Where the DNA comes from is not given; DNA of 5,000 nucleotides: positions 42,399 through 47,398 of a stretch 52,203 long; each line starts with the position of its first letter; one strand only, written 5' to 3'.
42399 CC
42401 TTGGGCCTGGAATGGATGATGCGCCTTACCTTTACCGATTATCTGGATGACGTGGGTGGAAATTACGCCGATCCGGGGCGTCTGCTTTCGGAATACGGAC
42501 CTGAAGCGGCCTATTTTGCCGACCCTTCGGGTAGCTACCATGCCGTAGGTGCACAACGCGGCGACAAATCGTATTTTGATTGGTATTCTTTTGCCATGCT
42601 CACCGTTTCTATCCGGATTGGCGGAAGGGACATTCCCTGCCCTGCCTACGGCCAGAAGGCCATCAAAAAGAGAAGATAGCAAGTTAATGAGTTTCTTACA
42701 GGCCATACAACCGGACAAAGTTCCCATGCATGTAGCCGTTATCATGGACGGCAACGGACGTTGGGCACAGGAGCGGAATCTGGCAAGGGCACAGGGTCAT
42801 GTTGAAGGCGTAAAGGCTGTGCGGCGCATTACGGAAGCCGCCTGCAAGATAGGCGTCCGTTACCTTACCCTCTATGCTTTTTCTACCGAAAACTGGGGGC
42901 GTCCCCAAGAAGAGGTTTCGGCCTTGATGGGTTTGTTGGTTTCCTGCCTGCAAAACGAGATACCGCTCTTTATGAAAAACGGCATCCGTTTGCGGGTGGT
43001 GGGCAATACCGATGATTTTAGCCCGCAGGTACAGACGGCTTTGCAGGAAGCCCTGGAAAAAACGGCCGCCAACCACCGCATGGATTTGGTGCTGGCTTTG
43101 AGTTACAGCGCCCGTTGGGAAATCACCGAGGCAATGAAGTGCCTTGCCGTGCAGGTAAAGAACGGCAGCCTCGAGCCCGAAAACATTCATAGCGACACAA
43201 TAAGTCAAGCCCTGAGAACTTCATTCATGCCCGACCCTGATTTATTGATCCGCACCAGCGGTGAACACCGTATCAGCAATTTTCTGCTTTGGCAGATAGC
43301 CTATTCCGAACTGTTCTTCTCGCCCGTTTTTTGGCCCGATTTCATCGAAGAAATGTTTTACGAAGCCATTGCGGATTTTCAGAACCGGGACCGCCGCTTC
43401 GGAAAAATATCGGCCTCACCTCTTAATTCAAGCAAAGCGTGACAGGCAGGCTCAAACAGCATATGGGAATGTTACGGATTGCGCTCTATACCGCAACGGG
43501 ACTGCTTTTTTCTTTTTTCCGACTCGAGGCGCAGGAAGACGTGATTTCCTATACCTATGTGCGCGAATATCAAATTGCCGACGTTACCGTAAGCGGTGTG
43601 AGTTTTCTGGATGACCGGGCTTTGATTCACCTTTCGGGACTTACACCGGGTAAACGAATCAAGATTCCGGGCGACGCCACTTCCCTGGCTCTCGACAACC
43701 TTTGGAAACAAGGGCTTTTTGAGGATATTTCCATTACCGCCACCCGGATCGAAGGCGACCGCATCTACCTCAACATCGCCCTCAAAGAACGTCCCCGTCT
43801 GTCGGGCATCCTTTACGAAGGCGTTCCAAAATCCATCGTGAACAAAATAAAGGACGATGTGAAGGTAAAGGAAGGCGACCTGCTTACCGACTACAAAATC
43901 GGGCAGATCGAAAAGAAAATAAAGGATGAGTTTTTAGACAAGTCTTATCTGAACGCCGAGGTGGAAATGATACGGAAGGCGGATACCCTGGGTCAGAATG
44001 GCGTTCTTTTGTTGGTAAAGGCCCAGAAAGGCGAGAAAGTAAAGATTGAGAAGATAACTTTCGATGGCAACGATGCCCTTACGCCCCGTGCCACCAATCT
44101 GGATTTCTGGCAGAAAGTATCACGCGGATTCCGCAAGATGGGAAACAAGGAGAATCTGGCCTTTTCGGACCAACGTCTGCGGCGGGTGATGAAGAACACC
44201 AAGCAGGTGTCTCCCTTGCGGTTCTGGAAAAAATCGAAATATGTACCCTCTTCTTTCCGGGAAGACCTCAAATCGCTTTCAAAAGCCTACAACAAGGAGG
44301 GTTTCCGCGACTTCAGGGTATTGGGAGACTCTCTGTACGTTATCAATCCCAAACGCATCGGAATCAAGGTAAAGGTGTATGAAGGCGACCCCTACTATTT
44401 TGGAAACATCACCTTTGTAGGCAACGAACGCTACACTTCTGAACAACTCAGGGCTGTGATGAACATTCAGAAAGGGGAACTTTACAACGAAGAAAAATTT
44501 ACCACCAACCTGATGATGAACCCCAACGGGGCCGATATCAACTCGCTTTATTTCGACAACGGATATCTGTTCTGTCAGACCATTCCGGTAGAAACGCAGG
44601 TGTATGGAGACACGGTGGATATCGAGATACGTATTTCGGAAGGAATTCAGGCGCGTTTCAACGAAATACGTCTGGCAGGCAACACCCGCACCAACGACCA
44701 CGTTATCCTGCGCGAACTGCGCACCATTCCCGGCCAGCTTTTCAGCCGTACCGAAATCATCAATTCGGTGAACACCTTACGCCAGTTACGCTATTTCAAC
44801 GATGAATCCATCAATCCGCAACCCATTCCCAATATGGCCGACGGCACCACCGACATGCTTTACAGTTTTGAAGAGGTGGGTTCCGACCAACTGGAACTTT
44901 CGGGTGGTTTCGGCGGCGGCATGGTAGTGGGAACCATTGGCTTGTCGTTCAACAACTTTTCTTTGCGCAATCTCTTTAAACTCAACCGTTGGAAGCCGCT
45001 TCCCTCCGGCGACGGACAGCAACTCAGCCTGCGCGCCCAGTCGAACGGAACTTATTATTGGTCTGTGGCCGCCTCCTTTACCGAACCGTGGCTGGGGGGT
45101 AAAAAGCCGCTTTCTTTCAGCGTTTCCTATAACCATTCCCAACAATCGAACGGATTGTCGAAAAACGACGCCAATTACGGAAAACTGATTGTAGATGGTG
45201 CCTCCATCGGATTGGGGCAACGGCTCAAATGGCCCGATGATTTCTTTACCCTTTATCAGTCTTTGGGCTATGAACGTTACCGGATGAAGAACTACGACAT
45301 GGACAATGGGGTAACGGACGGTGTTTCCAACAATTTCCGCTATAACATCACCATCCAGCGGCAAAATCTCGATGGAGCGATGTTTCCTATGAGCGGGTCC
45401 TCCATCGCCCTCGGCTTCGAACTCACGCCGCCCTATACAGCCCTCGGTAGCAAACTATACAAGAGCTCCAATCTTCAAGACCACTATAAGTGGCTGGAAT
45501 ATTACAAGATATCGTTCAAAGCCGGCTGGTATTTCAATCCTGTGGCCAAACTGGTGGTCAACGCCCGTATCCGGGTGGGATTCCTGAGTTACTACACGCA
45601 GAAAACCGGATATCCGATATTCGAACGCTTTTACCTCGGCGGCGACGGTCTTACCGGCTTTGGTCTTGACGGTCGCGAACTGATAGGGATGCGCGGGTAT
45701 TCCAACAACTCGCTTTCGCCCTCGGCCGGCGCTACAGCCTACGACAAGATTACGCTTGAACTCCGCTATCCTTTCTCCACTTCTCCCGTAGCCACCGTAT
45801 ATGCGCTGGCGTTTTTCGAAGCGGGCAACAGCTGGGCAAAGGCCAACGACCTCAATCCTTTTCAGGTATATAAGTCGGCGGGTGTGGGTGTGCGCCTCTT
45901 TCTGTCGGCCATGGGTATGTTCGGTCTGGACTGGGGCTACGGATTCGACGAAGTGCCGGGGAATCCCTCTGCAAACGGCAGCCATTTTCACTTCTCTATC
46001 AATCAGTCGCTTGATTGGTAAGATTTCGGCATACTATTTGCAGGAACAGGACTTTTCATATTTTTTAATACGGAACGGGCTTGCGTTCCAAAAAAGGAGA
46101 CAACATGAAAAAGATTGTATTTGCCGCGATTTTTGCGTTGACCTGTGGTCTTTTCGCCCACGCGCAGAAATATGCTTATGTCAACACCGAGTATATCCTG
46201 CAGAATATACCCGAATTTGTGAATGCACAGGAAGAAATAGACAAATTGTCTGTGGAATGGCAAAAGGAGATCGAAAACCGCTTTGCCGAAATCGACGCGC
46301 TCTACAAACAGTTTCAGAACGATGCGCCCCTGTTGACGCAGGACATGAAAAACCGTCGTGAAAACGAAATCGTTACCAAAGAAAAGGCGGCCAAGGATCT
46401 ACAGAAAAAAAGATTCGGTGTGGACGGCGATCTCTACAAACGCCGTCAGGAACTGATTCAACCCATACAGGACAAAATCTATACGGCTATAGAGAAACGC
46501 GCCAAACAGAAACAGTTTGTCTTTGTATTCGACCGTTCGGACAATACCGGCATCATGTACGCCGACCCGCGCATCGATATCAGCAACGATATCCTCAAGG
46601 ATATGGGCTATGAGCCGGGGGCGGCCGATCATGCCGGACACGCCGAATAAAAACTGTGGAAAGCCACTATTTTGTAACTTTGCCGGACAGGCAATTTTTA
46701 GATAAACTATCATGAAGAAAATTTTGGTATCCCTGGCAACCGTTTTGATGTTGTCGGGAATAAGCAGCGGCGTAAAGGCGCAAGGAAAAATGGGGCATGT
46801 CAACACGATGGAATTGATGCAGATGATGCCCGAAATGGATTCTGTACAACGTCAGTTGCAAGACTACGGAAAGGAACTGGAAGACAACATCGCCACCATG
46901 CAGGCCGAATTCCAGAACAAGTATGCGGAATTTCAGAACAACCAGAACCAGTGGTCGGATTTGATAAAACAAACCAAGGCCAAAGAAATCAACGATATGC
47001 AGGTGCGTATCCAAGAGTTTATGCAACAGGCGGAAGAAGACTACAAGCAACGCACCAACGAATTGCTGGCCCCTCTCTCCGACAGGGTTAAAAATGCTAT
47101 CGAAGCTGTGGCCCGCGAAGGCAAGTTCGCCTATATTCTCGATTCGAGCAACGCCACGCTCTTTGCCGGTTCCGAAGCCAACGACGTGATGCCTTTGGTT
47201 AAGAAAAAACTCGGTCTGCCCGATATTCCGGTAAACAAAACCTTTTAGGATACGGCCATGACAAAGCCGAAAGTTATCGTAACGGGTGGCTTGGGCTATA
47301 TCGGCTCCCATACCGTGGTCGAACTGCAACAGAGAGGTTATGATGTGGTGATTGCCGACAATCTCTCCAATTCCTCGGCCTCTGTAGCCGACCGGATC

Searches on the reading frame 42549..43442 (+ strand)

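Call 6: search_protein_families(library=pfam, proteins=[window:42549-43442:+], max_evalue=0.01)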
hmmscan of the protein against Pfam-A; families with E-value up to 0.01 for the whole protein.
window:42549-43442:+ (297 aa): 1 family
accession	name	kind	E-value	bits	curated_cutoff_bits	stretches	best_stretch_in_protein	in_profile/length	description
PF01255.24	Prenyltransf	-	1.3e-83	280.3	27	1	65-285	1-219/219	Putative undecaprenyl diphosphate synthase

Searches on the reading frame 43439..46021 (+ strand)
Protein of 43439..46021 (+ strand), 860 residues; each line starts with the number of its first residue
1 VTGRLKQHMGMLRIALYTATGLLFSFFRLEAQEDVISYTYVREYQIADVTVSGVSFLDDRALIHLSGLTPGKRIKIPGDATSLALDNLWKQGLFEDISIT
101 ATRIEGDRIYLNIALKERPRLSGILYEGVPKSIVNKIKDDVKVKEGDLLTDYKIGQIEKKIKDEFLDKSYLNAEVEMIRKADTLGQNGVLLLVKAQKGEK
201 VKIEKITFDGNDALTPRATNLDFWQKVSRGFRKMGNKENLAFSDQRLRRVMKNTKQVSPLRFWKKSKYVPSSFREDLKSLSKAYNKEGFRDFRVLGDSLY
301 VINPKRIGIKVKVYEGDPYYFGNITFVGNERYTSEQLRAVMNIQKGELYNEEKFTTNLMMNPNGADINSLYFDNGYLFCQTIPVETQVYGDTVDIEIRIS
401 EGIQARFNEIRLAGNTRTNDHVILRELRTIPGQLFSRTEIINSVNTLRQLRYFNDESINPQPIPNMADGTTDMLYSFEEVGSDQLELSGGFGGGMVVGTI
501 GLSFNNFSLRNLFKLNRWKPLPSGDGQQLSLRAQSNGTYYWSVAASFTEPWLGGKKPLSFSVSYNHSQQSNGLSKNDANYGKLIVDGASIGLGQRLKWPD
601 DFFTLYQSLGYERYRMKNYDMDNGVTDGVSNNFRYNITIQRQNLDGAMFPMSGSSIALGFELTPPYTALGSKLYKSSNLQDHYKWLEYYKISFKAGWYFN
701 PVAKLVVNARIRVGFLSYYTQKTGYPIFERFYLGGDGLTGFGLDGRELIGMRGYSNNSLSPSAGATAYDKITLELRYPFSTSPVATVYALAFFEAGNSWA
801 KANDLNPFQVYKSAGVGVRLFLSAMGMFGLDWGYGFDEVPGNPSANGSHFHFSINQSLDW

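Call 6: search_protein_families(library=pfam, proteins=[window:43439-46021:+], max_evalue=0.01)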
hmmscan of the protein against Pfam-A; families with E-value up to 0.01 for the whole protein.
window:43439-46021:+ (860 aa): 3 families
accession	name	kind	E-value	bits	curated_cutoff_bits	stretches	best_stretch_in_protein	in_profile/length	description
PF07244.20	POTRA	-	8.6e-37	126.2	21.3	3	319-402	1-79/79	Surface antigen variable number repeat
PF01103.29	Omp85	-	1.3e-32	114.1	24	1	524-857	4-324/325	Omp85 superfamily domain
PF08478.15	POTRA_1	-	0.0052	17.5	23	0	323-347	5-29/69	POTRA domain, FtsQ-type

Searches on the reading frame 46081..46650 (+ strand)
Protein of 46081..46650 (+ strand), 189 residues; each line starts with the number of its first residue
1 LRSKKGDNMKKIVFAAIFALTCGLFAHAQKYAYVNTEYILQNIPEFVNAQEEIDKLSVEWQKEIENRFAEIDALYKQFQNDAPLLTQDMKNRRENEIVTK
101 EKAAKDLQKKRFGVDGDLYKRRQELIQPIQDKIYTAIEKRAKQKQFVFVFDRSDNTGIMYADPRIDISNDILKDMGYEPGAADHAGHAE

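Call 75: search_protein_families(library=pfam, proteins=[window:46081-46650:+], max_evalue=0.01)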
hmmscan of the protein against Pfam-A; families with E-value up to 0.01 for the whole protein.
window:46081-46650:+ (189 aa): 1 family
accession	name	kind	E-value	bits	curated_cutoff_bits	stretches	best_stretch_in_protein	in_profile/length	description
PF03938.19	OmpH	-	1.8e-35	122.7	32.4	1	30-175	1-141/141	Outer membrane protein (OmpH-like)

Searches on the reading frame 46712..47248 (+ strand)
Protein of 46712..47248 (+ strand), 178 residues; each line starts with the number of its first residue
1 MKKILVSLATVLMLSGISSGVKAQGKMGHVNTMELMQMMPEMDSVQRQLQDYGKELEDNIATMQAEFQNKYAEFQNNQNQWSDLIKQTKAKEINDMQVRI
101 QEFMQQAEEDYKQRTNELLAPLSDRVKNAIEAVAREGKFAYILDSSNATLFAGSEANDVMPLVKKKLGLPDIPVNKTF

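Call 75: search_protein_families(library=pfam, proteins=[window:46712-47248:+], max_evalue=0.01)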
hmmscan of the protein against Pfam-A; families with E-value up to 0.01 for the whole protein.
window:46712-47248:+ (178 aa): 5 families
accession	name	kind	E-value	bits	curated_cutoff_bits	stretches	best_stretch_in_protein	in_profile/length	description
PF03938.19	OmpH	-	2.8e-33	115.5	32.4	1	26-167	1-141/141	Outer membrane protein (OmpH-like)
PF04108.17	ATG17_like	-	0.00028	20.9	43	1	37-124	208-293/355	Autophagy protein ATG17-like domain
PF06367.22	Drf_FH3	-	0.0013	19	27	1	32-117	77-162/193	Diaphanous FH3 Domain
PF09787.14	Golgin_A5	-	0.0017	18.4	31.7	1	20-125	35-144/305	Golgin subfamily A member 5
PF04711.18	ApoA-II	-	0.0042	17.9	27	0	46-94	38-85/99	Apolipoprotein A-II (ApoA-II)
